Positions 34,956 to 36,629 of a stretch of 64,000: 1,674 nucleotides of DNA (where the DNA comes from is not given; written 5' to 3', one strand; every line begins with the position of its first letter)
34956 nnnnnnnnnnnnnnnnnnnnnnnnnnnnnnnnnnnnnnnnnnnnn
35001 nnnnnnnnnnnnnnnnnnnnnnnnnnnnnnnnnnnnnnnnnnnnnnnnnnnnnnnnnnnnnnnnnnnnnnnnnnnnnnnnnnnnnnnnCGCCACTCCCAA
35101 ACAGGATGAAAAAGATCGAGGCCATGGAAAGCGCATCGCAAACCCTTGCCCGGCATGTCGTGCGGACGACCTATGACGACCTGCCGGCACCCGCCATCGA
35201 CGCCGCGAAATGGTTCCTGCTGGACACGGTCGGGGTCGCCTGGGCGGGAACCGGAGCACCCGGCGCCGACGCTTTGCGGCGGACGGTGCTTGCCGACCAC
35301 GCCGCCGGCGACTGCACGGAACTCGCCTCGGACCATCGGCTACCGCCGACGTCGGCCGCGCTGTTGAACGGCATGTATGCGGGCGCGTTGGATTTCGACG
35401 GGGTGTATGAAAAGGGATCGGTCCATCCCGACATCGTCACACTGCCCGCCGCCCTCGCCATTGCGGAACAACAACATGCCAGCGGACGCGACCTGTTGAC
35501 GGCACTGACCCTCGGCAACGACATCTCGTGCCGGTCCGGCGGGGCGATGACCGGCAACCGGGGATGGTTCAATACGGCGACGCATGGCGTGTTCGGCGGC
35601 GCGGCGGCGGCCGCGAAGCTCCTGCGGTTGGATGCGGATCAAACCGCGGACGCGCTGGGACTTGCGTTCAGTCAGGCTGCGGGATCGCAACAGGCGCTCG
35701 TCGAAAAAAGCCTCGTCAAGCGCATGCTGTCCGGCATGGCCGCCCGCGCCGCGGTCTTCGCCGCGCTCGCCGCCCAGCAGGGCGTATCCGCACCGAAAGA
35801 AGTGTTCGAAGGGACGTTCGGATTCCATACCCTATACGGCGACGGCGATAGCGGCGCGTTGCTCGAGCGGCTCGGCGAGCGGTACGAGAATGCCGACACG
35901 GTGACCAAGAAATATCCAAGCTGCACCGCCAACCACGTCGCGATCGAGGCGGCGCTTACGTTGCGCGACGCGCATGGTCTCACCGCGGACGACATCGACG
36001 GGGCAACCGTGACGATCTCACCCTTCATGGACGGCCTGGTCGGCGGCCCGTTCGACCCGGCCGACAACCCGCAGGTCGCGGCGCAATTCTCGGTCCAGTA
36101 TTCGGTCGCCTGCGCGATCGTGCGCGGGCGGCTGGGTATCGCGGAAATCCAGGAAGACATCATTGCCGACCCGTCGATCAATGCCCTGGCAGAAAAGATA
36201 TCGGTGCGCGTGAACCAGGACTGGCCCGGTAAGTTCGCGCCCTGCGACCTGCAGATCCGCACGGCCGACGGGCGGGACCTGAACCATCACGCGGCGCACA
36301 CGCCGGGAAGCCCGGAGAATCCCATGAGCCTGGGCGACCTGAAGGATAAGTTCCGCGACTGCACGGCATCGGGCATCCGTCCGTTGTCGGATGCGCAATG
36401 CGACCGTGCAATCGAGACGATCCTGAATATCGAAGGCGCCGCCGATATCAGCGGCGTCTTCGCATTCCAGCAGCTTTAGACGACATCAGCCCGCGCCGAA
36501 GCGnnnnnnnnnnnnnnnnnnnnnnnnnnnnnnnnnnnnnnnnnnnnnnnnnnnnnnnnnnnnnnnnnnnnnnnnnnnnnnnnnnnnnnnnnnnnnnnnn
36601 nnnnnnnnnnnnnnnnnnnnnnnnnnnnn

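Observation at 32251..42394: LysR-linked cluster combining two TauD/TfdA dioxygenases, a PrpD-family enzyme, two different pyruvate-aldolase families, a 2-hydroxyacid dehydrogenase and a TRAP transporter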

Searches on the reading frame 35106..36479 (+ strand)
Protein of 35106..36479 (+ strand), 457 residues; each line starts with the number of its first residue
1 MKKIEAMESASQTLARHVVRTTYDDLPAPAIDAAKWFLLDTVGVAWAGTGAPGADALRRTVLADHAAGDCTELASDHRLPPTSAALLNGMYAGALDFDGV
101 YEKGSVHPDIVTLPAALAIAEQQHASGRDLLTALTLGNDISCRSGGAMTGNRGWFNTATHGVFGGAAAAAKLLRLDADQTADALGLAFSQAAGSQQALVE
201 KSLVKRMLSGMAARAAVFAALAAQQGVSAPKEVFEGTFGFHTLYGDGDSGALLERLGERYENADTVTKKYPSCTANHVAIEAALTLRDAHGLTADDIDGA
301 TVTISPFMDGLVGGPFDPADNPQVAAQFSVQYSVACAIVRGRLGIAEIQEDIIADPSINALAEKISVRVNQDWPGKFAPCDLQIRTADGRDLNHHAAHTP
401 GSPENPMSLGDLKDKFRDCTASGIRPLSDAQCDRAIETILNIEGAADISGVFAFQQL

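Call 4: search_protein_families(library=pfam, proteins=[window:35106-36479:+])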
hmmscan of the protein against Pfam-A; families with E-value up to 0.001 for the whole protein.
window:35106-36479:+ (457 aa): 2 families
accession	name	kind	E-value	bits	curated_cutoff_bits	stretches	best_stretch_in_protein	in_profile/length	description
PF03972.19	MmgE_PrpD_N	-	2e-60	204.5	32.1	1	12-247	1-238/244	MmgE/PrpD N-terminal domain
PF19305.4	MmgE_PrpD_C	-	6.2e-31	107.9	32.1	1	270-439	1-170/173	MmgE/PrpD C-terminal domain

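Call 5: search_protein_families(library=ncbifam, proteins=[window:35106-36479:+])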
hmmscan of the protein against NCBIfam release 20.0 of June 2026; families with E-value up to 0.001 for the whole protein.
window:35106-36479:+ (457 aa): 3 families
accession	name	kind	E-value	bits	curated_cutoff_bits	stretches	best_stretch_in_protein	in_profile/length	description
NF006943.0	PRK09425.1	equivalog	1e-10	41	575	1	9-374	14-389/480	bifunctional 2-methylcitrate dehydratase/aconitate hydratase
TIGR02330.1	prpD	equivalog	3.7e-09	35.8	458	1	162-376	164-379/468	2-methylcitrate dehydratase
NF042438.1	PrpD_hiGCgrampos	equivalog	7.7e-09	34.7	950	1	58-320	67-335/499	2-methylcitrate dehydratase PrpD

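Call 9: find_homologous_proteins(query=window:35106-36479:+, max_evalue=1e-20)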
Query window:35106-36479:+ (457 aa): 409 proteins with E <= 1e-20 among 8000 candidates; the best 120 are listed.
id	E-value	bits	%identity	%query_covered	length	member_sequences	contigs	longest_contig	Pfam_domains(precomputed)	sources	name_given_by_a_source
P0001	0.0e+0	1014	100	100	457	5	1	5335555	PF19305.5,PF03972.20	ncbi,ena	-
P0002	4.2e-276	934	93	99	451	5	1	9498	PF19305.5,PF03972.20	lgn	-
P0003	5.5e-268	907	90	98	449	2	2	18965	PF19305.5,PF03972.20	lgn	-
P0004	1.9e-266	902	89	98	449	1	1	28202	PF19305.5,PF03972.20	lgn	-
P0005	6.8e-221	752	75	98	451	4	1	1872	PF19305.5,PF03972.20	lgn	-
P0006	8.6e-215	732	72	98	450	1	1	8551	PF19305.5,PF03972.20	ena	-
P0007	6.8e-210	716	72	98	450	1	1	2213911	PF19305.5,PF03972.20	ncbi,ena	-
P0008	5.6e-208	709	71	98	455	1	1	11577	PF19305.5,PF03972.20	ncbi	ncbi:MAG: MmgE/PrpD family protein [Hyphomicrobiaceae bacterium]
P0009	3.2e-206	704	75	92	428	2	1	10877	PF19305.5,PF03972.20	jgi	jgi:2-methylcitrate dehydratase PrpD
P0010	1.6e-205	701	71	98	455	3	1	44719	PF19305.5,PF03972.20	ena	-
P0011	4.8e-205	700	69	98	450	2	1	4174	PF19305.5,PF03972.20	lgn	-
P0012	9.0e-204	696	68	98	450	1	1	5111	PF19305.5,PF03972.20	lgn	-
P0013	3.1e-201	687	69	98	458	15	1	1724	PF19305.5,PF03972.20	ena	-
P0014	5.4e-199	680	69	98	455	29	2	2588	PF19305.5,PF03972.20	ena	-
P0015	2.3e-196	671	67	98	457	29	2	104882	PF19305.5,PF03972.20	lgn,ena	-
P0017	8.6e-195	666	67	98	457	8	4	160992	PF19305.5,PF03972.20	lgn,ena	-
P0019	1.1e-191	656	66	98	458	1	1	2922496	PF19305.5,PF03972.20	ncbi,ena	-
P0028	3.9e-166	572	60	95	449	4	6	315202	PF19305.5,PF03972.20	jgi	-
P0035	5.0e-137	476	50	98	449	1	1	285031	PF19305.5,PF03972.20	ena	-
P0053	1.8e-131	457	52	92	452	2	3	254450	PF19305.5,PF03972.20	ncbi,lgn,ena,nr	ncbi:MAG: hypothetical protein GKS00_08710 [Alphaproteobacteria bacterium]|nr:hypothetical protein [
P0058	1.6e-130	454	50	98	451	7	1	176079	PF19305.5,PF03972.20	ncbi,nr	ncbi:MAG: MmgE/PrpD family protein [Pseudomonadota bacterium]|nr:MmgE/PrpD family protein [Pseudomon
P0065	4.4e-129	449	52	93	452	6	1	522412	PF19305.5,PF03972.20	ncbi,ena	-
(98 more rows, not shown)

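Call 10: find_encoding_contigs(protein=P0001, flank=10000, max_places=2)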
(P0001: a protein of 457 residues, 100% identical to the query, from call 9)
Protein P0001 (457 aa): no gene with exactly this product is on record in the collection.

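Call 11: find_encoding_contigs(protein=P0007, flank=10000, max_places=2)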
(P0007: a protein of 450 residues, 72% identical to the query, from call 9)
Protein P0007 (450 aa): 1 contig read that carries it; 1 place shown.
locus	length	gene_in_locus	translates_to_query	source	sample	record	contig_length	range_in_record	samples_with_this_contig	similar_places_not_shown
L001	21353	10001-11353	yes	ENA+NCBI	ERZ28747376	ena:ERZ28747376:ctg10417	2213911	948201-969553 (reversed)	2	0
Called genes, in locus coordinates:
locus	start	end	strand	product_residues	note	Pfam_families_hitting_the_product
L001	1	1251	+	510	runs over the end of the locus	PF08479:POTRA_2, PF03865:ShlB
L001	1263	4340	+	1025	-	PF05860:TPS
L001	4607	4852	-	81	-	PF12728:HTH_17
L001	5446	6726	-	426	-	PF00872:Transposase_mut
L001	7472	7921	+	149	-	PF04519:Bactofilin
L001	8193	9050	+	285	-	PF02668:TauD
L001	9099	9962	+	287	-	PF02668:TauD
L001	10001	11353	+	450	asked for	PF03972:MmgE_PrpD_N, PF19305:MmgE_PrpD_C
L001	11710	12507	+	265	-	PF00378:ECH_1, PF16113:ECH_2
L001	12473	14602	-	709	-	PF02629:CoA_binding, PF13380:CoA_binding_2, PF13607:Succ_CoA_lig, PF13549:ATP-grasp_5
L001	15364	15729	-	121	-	PF07045:DUF1330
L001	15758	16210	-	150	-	PF00042:Globin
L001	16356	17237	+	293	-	PF00126:HTH_1, PF03466:LysR_substrate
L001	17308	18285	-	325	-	PF00478:IMPDH (weak), PF03060:NMO, PF01070:FMN_dh (weak)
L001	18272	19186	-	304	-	PF00126:HTH_1, PF03466:LysR_substrate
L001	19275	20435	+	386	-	PF06779:MFS_4, PF07690:MFS_1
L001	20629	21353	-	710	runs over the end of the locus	PF04879:Molybdop_Fe4S4, PF00384:Molybdopterin, PF01568:Molydop_binding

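Call 12: find_encoding_contigs(protein=P0019, flank=10000, max_places=2)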
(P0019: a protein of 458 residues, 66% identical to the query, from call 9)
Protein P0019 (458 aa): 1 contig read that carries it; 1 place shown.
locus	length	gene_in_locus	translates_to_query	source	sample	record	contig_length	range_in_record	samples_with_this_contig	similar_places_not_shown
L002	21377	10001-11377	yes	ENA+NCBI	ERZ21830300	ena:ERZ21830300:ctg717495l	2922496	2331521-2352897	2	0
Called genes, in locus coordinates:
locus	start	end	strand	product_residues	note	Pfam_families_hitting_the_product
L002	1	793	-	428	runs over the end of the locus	PF00202:Aminotran_3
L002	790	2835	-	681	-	PF02538:Hydantoinase_B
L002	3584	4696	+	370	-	PF02423:OCD_Mu_crystall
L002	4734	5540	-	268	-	PF01497:Peripla_BP_2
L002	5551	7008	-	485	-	PF02934:GatB_N, PF02637:GatB_Yqey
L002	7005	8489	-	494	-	PF01425:Amidase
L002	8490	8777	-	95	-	PF02686:GatC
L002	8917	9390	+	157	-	PF03652:RuvX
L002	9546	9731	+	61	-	-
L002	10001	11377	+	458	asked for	PF03972:MmgE_PrpD_N, PF19305:MmgE_PrpD_C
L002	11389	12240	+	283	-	PF02668:TauD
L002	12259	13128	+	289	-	PF02668:TauD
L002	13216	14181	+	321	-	PF02729:OTCace_N, PF00185:OTCace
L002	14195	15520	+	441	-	PF01979:Amidohydro_1, PF12890:DHOase, PF07969:Amidohydro_3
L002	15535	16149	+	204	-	PF02660:G3P_acyltransf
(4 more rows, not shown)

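Call 15: find_related_loci(query=A1, collection=genome_contigs, flank=10000)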
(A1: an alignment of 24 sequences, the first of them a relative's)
Query A1 (457 aa) in genome_contigs; peptide patterns used: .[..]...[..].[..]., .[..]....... (x = any residue, [..] = any of these).
368 stretches matched a pattern; 65 encode a relative of the query (tblastn E <= 1e-3); 65 distinct loci.
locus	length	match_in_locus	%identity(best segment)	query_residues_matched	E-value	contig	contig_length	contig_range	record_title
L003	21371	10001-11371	91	1-457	0e+0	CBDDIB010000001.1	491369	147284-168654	MAG: Alphaproteobacteria bacterium isolate 7448a1ac-87b9-4237-a118-df8c98a982b6 genome assembly, contig: contig_1, whole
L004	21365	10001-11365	90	2-456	0e+0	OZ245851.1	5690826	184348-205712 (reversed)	MAG: Alphaproteobacteria bacterium isolate f9579e00-a57b-4436-9f3a-59dce60a56f0 genome assembly, chromosome: 1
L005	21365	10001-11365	90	2-456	0e+0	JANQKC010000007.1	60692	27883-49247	MAG: Alphaproteobacteria bacterium isolate PL25a_bin.144 k99_906029, whole genome shotgun sequence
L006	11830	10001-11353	68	4-454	0e+0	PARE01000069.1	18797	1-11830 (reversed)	MAG: Magnetovibrio sp. isolate SP115 MHASMcontig_2995537, whole genome shotgun sequence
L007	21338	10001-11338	67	7-452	0e+0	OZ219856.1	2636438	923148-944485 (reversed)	MAG: Alphaproteobacteria bacterium isolate d3d0b66b-18c7-443e-bf48-04344bd14b82 genome assembly, chromosome: 1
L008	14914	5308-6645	70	9-454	0e+0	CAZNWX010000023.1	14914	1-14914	MAG TPA_asm: uncultured Magnetovibrio sp. isolate SRP077602_co3_869 genome assembly, contig: NODE_5783_length_14914_cov_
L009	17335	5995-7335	65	7-453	0e+0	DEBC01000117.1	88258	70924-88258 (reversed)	MAG TPA_asm: Alphaproteobacteria bacterium UBA2966 UBA2966_contig_1811, whole genome shotgun sequence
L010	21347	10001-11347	67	1-449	0e+0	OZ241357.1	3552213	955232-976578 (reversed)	MAG: Alphaproteobacteria bacterium isolate 88d555cd-2633-4b86-a1be-1e9adaae3909 genome assembly, chromosome: 1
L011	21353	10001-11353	66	2-452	0e+0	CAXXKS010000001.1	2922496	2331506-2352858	MAG: Alphaproteobacteria bacterium isolate 9bb74b87-2c64-497b-9104-8e9834e062e5 genome assembly, contig: contig_1, whole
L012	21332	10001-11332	64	6-449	1e-173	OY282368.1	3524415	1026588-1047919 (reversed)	MAG: uncultured Alphaproteobacteria bacterium isolate 22a88078-2868-43f5-a089-7a94dbfbad86 genome assembly, chromosome:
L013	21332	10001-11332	52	9-452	4e-141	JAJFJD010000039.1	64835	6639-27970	MAG: Alphaproteobacteria bacterium isolate OFTM110 OFTM110_38, whole genome shotgun sequence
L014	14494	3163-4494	53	9-452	2e-137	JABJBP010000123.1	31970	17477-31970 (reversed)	MAG: Rhodospirillaceae bacterium isolate SI073_bin34 k141_2050999, whole genome shotgun sequence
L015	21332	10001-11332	50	9-452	2e-136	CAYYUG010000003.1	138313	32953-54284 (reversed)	MAG TPA_asm: uncultured Rhodospirillaceae bacterium isolate SRP092796_co3_886 genome assembly, contig: NODE_63_length_13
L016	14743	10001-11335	50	8-452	1e-135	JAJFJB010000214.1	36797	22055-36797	MAG: Alphaproteobacteria bacterium isolate OFTM273 OFTM273_213, whole genome shotgun sequence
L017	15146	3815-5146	50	9-452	1e-132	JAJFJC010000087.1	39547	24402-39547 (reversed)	MAG: Alphaproteobacteria bacterium isolate OFTM82 OFTM82_86, whole genome shotgun sequence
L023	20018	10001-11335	49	8-452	3e-121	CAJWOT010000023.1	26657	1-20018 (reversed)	MAG TPA_asm: uncultured Rhodospirillaceae bacterium isolate ERR599097_bin.110_MetaBAT_v2.12.1_MAG genome assembly, conti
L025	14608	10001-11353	46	2-452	9e-111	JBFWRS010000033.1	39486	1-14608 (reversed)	MAG: Burkholderiales bacterium isolate CA_2019_TPBF_211 NODE_5961_length_39486_cov_11.379100_TPBF, whole genome shotgun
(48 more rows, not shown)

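Call 19: find_encoding_contigs(protein=P0053, flank=10000, max_places=1)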
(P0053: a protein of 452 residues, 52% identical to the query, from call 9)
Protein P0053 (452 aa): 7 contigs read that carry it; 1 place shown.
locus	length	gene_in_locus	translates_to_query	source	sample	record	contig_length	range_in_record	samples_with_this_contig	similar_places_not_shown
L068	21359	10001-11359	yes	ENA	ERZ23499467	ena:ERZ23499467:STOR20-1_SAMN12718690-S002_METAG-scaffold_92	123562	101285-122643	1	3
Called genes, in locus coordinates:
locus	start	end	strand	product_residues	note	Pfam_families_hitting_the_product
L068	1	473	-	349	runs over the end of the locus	PF02900:LigB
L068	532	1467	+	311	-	PF02826:2-Hacid_dh_C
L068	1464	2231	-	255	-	PF00106:adh_short, PF08659:KR, PF13561:adh_short_C2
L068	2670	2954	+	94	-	PF09411:PagL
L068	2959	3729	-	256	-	PF00378:ECH_1, PF16113:ECH_2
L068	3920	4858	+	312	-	PF01374:Glyco_hydro_46, PF09374:PG_binding_3 (faint), PF01471:PG_binding_1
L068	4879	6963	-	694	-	PF04879:Molybdop_Fe4S4 (weak), PF00384:Molybdopterin, PF01568:Molydop_binding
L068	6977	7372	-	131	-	PF05721:PhyH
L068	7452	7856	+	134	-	-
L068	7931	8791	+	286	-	PF02668:TauD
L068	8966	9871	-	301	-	PF00126:HTH_1, PF03466:LysR_substrate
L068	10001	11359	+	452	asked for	PF03972:MmgE_PrpD_N, PF19305:MmgE_PrpD_C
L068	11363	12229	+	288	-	PF02668:TauD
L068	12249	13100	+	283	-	PF02668:TauD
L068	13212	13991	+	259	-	PF01925:TauE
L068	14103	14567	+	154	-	PF00027:cNMP_binding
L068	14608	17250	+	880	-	PF13738:Pyr_redox_3 (faint), PF01266:DAO (faint), PF07992:Pyr_redox_2, PF00070:Pyr_redox, PF18267:Rubredoxin_C (faint)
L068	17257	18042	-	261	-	PF00378:ECH_1, PF16113:ECH_2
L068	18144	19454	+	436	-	PF00202:Aminotran_3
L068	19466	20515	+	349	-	PF02126:PTE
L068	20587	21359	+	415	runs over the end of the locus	PF00355:Rieske, PF00848:Ring_hydroxyl_A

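Call 20: find_encoding_contigs(protein=P0065, flank=10000, max_places=1)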
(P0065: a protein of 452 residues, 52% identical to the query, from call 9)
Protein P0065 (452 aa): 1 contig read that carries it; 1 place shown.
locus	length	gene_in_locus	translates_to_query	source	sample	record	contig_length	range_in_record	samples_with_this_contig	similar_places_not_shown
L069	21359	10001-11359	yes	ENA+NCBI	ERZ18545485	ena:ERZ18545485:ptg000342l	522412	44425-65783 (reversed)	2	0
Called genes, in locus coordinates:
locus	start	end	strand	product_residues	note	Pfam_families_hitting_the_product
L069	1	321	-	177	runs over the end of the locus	PF02527:GidB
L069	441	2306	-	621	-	PF00890:FAD_binding_2 (faint), PF01134:GIDA, PF07992:Pyr_redox_2 (faint), PF12831:FAD_oxidored (weak), PF21680:GIDA_C_1st, PF13932:SAM_GIDA_C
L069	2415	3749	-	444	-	PF10396:TrmE_N, PF12631:MnmE_helical, PF01926:MMR_HSR1, PF02421:FeoB_N (weak), PF00350:Dynamin_N (faint)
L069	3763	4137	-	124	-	-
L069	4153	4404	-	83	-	PF20099:DUF6489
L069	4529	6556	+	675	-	PF03190:Thioredox_DsbH, PF13899:Thioredoxin_7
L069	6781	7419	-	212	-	PF02979:NHase_alpha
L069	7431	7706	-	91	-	PF02211:NHase_beta_C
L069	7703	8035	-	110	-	PF21006:NHase_beta_N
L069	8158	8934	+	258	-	PF03328:HpcH_HpaI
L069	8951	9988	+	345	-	PF00389:2-Hacid_dh, PF02826:2-Hacid_dh_C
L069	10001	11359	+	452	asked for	PF03972:MmgE_PrpD_N, PF19305:MmgE_PrpD_C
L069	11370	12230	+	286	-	PF02668:TauD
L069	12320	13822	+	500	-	PF01645:Glu_synthase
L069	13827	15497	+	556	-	PF02776:TPP_enzyme_N, PF00205:TPP_enzyme_M, PF02775:TPP_enzyme_C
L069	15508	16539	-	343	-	-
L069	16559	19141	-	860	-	PF00133:tRNA-synt_1, PF01406:tRNA-synt_1e (faint), PF09334:tRNA-synt_1g, PF13603:tRNA-synt_1_2, PF00133:tRNA-synt_1, PF09334:tRNA-synt_1g (weak), PF08264:Anticodon_1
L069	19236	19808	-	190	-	PF12100:DUF3576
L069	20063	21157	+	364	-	PF13808:DDE_Tnp_1_assoc, PF01609:DDE_Tnp_1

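Call 21: find_encoding_contigs(protein=P0058, flank=10000, max_places=1)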
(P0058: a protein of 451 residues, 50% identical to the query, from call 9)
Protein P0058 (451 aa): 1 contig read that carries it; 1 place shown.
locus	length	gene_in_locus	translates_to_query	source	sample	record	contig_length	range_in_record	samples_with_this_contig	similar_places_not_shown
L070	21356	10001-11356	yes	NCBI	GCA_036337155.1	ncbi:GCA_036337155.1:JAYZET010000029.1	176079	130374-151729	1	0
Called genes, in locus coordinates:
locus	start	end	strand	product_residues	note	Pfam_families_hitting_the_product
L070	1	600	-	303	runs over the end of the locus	PF02668:TauD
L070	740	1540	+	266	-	PF00378:ECH_1, PF16113:ECH_2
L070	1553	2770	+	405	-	PF00067:p450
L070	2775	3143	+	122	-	PF02627:CMD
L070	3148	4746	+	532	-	PF00732:GMC_oxred_N, PF00890:FAD_binding_2 (faint), PF05199:GMC_oxred_C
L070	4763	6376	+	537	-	PF00732:GMC_oxred_N, PF05199:GMC_oxred_C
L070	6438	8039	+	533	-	PF00732:GMC_oxred_N, PF00890:FAD_binding_2 (faint), PF05199:GMC_oxred_C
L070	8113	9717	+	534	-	PF00732:GMC_oxred_N, PF00890:FAD_binding_2 (weak), PF01266:DAO (weak), PF13450:NAD_binding_8 (weak), PF05199:GMC_oxred_C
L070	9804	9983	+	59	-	-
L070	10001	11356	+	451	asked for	PF03972:MmgE_PrpD_N, PF19305:MmgE_PrpD_C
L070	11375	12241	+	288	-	PF02668:TauD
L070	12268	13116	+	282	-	PF02668:TauD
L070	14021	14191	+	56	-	-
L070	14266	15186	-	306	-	PF00296:Bac_luciferase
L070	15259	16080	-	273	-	PF00378:ECH_1, PF16113:ECH_2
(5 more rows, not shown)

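Call 24: search_solved_structures(query=window:35106-36479:+, max_evalue=0.00001)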
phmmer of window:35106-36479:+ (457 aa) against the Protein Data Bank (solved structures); distinct sequences matched with E-value up to 0.00001: 12.
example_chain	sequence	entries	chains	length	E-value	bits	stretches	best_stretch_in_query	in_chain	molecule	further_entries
2hp0_A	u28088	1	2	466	3e-43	151.7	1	13-421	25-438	IDS-epimerase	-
2hp3_A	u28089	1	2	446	3.3e-43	151.6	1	14-421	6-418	IDS-epimerase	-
7bra_A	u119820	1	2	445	1.2e-28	103.6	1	17-353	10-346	Bacillus subtilis IRG1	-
7e9d_A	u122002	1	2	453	2.8e-27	99.1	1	17-353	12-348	IRG1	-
12vt_A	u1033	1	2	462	1.3e-25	93.6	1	26-449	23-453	Cis-aconitate decarboxylase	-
12ux_A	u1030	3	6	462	1.7e-25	93.2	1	26-449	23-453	Cis-aconitate decarboxylase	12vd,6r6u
7br9_A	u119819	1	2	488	2.1e-25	92.9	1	25-420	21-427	Cis-aconitate decarboxylase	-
6r6t_A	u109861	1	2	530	2.9e-25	92.4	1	26-420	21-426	Cis-aconitate decarboxylase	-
12vw_A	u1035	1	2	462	3.3e-25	92.2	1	26-449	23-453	Cis-aconitate decarboxylase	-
12vq_A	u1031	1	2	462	2.1e-24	89.6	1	26-449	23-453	Cis-aconitate decarboxylase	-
5mvi_E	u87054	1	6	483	2.6e-11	46.5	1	23-366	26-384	2-methylcitrate dehydratase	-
1szq_A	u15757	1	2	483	5.5e-11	45.4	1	26-367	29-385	2-methylcitrate dehydratase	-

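Call 27: find_encoding_contigs(protein=P0028, flank=10000, max_places=1)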
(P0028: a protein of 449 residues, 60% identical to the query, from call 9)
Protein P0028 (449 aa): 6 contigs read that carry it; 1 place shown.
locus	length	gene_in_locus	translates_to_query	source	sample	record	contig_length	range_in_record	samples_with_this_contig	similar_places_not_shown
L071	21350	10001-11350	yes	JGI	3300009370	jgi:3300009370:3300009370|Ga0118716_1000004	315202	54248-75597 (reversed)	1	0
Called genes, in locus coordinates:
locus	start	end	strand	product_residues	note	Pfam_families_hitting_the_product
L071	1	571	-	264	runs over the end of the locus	PF00378:ECH_1, PF16113:ECH_2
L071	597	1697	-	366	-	PF00296:Bac_luciferase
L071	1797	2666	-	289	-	PF00106:adh_short, PF08659:KR, PF13561:adh_short_C2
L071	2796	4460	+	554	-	PF00743:FMO-like, PF01266:DAO (faint), PF07992:Pyr_redox_2, PF13434:Lys_Orn_oxgnase (faint), PF13450:NAD_binding_8 (weak), PF13454:NAD_binding_9 (faint), PF13738:Pyr_redox_3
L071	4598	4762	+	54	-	PF02668:TauD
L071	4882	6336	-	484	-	PF00083:Sugar_tr, PF07690:MFS_1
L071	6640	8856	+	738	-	PF08497:Radical_SAM_N, PF04055:Radical_SAM, PF11842:DUF3362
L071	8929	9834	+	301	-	PF02668:TauD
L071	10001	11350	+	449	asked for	PF03972:MmgE_PrpD_N, PF19305:MmgE_PrpD_C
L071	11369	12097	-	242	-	PF00149:Metallophos, PF12850:Metallophos_2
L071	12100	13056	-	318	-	PF12146:Hydrolase_4, PF00561:Abhydrolase_1, PF12697:Abhydrolase_6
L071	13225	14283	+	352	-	PF00248:Aldo_ket_red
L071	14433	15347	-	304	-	PF05721:PhyH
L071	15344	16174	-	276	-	PF02668:TauD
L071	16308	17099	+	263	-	PF00285:Citrate_synt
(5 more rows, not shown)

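Call 28: find_encoding_contigs(protein=P0035, flank=10000, max_places=1)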
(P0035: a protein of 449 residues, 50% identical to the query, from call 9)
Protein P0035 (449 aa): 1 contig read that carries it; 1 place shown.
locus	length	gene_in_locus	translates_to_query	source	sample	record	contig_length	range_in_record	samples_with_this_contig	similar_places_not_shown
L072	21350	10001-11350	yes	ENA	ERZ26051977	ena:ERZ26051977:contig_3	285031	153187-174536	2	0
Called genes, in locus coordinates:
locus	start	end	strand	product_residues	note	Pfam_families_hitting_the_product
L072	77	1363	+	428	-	-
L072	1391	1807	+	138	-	PF02675:AdoMet_dc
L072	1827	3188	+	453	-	PF11805:DUF3326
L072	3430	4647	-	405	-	PF13356:Arm-DNA-bind_3, PF00589:Phage_integrase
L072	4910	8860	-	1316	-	PF00501:AMP-binding, PF08241:Methyltransf_11, PF08242:Methyltransf_12, PF13489:Methyltransf_23, PF13649:Methyltransf_25, PF13847:Methyltransf_31, PF00550:PP-binding, PF00975:Thioesterase, +2 more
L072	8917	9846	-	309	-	PF00126:HTH_1, PF03466:LysR_substrate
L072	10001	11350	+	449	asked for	PF03972:MmgE_PrpD_N, PF19305:MmgE_PrpD_C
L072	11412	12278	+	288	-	PF02668:TauD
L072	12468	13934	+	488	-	PF00884:Sulfatase, PF01663:Phosphodiest (faint), PF16347:SGSH_C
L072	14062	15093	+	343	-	PF16868:NMT1_3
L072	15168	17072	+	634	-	PF06808:DctM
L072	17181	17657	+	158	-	PF01575:MaoC_dehydratas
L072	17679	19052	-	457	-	PF00083:Sugar_tr (weak), PF07690:MFS_1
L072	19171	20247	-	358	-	PF04307:YdjM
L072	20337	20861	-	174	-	PF18967:PycTM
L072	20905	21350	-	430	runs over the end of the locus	PF04389:Peptidase_M28 (weak), PF01546:Peptidase_M20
